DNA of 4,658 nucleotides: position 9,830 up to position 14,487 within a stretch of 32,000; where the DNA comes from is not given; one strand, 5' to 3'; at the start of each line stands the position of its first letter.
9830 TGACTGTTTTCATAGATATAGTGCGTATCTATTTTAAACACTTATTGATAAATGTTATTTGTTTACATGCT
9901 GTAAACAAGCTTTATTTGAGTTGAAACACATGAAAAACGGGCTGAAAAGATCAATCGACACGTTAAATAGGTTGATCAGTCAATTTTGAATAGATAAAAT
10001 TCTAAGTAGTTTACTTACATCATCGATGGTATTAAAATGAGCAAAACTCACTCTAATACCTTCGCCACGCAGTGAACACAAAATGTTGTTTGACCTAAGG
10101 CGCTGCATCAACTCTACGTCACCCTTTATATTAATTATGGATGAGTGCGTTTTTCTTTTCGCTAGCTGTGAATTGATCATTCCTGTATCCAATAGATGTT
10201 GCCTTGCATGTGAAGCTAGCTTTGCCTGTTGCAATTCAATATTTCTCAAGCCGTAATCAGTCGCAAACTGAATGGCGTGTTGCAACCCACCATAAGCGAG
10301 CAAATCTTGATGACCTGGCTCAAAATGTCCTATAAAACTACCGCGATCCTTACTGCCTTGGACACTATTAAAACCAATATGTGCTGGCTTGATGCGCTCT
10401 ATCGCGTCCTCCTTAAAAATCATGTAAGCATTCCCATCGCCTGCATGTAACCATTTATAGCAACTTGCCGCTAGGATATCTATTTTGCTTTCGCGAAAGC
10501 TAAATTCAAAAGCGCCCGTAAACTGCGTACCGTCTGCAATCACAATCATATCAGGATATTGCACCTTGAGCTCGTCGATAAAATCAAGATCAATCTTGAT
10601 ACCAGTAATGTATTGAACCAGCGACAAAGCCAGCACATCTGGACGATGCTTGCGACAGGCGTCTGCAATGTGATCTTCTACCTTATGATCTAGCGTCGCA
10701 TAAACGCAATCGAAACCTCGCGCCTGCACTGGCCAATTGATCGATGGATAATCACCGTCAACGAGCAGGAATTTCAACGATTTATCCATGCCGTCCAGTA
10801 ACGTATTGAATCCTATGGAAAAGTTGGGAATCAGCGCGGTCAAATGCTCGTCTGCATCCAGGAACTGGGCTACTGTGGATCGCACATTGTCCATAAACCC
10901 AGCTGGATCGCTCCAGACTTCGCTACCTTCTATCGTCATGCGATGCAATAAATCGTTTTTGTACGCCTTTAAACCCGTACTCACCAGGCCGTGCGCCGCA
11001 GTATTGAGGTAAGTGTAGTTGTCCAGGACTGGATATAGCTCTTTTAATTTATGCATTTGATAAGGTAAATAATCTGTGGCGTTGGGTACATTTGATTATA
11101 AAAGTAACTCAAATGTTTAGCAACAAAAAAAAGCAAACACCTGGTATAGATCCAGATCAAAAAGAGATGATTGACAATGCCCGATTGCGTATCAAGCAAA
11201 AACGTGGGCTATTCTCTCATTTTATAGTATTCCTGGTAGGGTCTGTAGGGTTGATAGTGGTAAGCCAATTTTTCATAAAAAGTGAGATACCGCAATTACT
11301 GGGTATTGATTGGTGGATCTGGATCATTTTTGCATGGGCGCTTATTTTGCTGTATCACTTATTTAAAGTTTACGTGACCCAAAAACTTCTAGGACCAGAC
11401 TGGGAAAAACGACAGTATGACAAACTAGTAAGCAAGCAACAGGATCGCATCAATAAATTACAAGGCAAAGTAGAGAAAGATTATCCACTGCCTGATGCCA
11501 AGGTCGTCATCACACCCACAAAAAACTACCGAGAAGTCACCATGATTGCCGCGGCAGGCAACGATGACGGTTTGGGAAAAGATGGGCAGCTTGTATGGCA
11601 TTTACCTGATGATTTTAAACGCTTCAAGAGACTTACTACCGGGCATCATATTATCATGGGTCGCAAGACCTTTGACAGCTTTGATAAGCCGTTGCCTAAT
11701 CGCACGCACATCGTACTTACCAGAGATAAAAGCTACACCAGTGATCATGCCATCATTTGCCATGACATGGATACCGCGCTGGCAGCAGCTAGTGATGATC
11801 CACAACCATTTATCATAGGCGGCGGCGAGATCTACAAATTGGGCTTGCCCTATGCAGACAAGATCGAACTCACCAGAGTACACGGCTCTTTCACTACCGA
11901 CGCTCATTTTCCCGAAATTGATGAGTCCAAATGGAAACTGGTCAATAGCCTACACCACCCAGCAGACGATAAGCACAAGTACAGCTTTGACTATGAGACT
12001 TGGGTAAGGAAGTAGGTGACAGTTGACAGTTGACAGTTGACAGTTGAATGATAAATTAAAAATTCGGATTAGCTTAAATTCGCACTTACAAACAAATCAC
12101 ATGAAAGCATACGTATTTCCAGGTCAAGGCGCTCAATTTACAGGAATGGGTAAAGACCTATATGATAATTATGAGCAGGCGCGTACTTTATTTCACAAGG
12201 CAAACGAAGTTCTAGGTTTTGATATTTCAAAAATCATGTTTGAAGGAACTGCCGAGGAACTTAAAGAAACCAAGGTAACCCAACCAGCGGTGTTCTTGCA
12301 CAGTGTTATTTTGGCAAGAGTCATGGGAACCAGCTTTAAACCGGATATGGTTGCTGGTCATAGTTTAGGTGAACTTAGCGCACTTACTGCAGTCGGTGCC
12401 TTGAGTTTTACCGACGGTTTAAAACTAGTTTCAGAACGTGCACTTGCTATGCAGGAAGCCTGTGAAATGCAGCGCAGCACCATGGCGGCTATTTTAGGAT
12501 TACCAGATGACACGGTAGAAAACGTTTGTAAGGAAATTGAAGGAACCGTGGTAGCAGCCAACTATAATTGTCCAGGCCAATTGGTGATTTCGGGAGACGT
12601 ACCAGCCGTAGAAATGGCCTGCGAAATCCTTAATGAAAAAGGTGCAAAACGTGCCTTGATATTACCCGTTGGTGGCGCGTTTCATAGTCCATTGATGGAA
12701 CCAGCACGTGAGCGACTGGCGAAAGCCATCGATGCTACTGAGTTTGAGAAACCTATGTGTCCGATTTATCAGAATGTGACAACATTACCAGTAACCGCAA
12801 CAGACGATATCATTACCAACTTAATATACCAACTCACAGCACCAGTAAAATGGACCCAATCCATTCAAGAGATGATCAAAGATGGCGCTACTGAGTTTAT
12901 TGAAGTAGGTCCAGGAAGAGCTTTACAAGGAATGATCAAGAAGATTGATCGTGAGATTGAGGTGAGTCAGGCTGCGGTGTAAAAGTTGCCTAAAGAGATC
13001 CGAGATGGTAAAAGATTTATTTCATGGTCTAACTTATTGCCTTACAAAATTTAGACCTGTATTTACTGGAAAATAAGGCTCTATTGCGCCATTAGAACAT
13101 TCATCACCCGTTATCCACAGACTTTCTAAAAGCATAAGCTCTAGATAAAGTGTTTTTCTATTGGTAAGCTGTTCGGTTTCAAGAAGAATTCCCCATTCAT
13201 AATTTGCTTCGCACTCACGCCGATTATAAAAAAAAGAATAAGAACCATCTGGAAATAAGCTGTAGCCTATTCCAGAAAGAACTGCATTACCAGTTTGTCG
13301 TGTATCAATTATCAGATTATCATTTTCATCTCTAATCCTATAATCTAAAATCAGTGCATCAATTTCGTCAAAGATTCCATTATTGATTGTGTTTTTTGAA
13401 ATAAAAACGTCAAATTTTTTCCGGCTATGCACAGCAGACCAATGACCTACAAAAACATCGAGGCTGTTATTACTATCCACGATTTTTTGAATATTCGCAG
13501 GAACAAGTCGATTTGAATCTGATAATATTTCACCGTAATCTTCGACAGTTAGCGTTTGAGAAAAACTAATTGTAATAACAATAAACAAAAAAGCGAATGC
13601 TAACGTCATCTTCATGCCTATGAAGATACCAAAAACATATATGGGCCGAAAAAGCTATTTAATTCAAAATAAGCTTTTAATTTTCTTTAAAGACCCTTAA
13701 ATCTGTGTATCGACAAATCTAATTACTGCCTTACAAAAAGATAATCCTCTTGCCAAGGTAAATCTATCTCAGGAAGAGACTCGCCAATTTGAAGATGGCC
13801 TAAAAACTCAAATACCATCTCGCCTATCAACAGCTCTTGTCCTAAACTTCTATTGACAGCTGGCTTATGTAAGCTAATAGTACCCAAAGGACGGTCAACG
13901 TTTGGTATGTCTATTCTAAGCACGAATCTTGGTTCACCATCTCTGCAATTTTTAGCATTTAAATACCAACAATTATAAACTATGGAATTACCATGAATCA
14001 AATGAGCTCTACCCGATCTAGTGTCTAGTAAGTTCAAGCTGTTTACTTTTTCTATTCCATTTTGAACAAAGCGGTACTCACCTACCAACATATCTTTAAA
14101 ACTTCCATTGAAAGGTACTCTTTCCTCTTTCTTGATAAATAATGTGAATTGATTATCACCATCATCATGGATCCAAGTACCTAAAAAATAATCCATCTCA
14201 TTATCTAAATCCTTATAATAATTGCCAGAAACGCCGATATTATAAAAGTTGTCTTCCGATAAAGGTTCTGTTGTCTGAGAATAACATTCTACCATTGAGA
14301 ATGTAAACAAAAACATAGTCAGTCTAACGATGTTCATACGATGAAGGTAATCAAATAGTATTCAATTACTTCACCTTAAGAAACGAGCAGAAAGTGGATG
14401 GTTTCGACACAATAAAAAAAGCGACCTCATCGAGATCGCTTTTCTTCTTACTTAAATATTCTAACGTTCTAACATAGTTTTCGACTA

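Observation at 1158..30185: Hyper-iterated 14-bp perfect palindrome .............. dispersed across the whole window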

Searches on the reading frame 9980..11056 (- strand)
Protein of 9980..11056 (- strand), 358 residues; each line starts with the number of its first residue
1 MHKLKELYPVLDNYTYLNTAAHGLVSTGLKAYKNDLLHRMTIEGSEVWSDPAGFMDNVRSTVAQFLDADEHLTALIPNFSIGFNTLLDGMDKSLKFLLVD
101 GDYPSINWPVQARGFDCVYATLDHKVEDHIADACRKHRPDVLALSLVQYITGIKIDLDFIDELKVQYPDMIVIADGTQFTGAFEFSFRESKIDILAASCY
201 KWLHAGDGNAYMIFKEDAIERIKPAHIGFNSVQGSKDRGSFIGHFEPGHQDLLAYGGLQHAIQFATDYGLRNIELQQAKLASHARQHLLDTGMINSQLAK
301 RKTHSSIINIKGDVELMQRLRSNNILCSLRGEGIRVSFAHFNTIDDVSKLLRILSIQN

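Call 45: search_protein_families(library=pfam, proteins=[window:9980-11056:-], max_evalue=0.00001)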
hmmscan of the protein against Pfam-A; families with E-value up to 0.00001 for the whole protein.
window:9980-11056:- (358 aa): 2 families
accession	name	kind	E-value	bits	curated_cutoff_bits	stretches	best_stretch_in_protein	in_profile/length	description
PF00266.25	Aminotran_5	-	3.5e-18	66.2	21.5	1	54-338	44-359/371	Aminotransferase class-V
PF02310.24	B12-binding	-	4.6e-06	26.9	32.1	0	111-193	25-106/121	B12 binding domain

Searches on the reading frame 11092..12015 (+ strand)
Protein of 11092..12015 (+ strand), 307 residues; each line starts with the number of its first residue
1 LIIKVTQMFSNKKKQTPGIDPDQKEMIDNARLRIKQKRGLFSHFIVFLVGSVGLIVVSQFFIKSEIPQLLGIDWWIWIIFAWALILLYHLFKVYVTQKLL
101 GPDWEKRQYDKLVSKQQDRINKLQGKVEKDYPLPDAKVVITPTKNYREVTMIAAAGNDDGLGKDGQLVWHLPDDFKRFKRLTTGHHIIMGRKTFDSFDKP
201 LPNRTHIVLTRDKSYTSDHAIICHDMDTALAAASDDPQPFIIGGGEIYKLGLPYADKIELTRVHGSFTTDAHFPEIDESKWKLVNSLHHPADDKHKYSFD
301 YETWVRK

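Call 45: search_protein_families(library=pfam, proteins=[window:11092-12015:+], max_evalue=0.00001)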
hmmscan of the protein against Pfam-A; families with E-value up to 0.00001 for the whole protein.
window:11092-12015:+ (307 aa): 2 families
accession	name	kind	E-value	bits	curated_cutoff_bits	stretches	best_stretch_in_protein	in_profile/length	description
PF00186.24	DHFR_1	-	6.7e-56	188.8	25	1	149-306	2-159/159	Dihydrofolate reductase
PF13239.11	2TM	-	1.8e-16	60.4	24.8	1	29-113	2-78/79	2TM domain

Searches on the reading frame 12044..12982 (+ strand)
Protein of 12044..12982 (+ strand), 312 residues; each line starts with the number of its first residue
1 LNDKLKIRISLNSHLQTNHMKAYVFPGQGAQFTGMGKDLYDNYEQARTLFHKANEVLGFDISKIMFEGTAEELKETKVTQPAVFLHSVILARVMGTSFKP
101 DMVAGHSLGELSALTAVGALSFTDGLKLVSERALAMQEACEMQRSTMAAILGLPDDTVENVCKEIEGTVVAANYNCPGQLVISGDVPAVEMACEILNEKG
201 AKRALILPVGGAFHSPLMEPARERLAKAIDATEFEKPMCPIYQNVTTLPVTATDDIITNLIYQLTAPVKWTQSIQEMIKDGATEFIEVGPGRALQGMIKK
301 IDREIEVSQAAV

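Call 45: search_protein_families(library=pfam, proteins=[window:12044-12982:+], max_evalue=0.00001)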
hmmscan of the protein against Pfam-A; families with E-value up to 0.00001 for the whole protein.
window:12044-12982:+ (312 aa): 1 family
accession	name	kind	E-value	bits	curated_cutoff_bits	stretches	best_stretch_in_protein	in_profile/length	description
PF00698.26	Acyl_transf_1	-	1.4e-37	130.3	32.7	1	23-301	2-278/319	Acyl transferase domain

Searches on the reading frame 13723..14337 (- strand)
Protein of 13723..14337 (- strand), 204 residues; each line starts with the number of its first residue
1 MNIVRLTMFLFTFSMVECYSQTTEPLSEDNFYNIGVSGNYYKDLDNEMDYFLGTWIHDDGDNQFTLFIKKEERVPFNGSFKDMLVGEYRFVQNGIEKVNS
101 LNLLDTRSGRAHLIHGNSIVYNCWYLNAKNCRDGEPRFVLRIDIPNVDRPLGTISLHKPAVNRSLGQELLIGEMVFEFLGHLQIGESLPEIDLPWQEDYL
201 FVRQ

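Call 46: search_protein_families(library=pfam, proteins=[window:13723-14337:-], max_evalue=0.00001)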
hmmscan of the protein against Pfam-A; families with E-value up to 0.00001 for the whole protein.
window:13723-14337:- (204 aa): 1 family
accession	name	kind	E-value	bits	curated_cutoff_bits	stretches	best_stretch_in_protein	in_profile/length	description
PF20448.3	DUF6705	-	1.1e-19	71.4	24.4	1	6-138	5-128/188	Family of unknown function (DUF6705)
